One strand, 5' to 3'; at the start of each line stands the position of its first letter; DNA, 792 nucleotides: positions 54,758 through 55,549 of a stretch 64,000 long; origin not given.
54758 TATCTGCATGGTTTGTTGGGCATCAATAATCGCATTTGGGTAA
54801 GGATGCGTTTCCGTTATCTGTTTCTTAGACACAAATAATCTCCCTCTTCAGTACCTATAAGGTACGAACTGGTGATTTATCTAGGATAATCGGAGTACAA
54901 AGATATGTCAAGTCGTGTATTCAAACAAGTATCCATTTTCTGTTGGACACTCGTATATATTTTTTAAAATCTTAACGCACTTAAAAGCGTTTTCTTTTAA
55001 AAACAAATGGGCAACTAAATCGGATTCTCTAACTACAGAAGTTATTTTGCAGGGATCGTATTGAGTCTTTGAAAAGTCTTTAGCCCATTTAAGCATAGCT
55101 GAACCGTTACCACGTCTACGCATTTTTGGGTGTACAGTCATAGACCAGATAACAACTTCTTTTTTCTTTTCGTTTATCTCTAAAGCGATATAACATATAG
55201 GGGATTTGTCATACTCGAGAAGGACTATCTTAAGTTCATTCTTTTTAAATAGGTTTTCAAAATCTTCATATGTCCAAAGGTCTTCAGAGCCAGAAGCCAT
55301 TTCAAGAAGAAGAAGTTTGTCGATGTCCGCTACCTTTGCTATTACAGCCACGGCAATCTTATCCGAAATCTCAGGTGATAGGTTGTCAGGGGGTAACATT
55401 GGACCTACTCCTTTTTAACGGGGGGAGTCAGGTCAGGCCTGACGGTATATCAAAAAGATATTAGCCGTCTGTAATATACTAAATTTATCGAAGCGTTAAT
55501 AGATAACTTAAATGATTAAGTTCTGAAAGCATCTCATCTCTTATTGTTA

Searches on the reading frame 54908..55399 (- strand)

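Call 54: search_protein_families(library=ncbifam, proteins=[window:54908-55399:-], max_evalue=0.1)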
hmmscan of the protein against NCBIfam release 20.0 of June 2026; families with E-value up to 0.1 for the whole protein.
window:54908-55399:- (163 aa): 6 families
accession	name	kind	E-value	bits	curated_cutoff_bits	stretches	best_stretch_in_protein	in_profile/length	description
TIGR01575.1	rimI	equivalog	3.6e-13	49.8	86.4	1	26-158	2-131/132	ribosomal protein S18-alanine N-acetyltransferase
TIGR03585.1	PseH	equivalog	0.00069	19.7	93.1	1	47-148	42-142/156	UDP-4-amino-4,6-dideoxy-N-acetyl-beta-L-altrosamine N-acetyltransferase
NF010241.0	PRK13688.1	equivalog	0.012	15.4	194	1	76-124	75-119/159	N-acetyltransferase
TIGR03448.1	mycothiol_MshD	equivalog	0.028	13.8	163.1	1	64-106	55-96/294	mycothiol synthase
NF040501.1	resist_ArsN2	equivalog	0.036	13.7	125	1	57-107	25-74/133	arsenic resistance N-acetyltransferase ArsN2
NF007025.1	PRK09491.1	equivalog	0.043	13.7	173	1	80-154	61-132/145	ribosomal protein S18-alanine N-acetyltransferase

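Call 55: search_protein_families(library=padloc, proteins=[window:54908-55399:-], max_evalue=0.1)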
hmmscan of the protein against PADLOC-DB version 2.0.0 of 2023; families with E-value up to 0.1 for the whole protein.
window:54908-55399:- (163 aa): 0 families
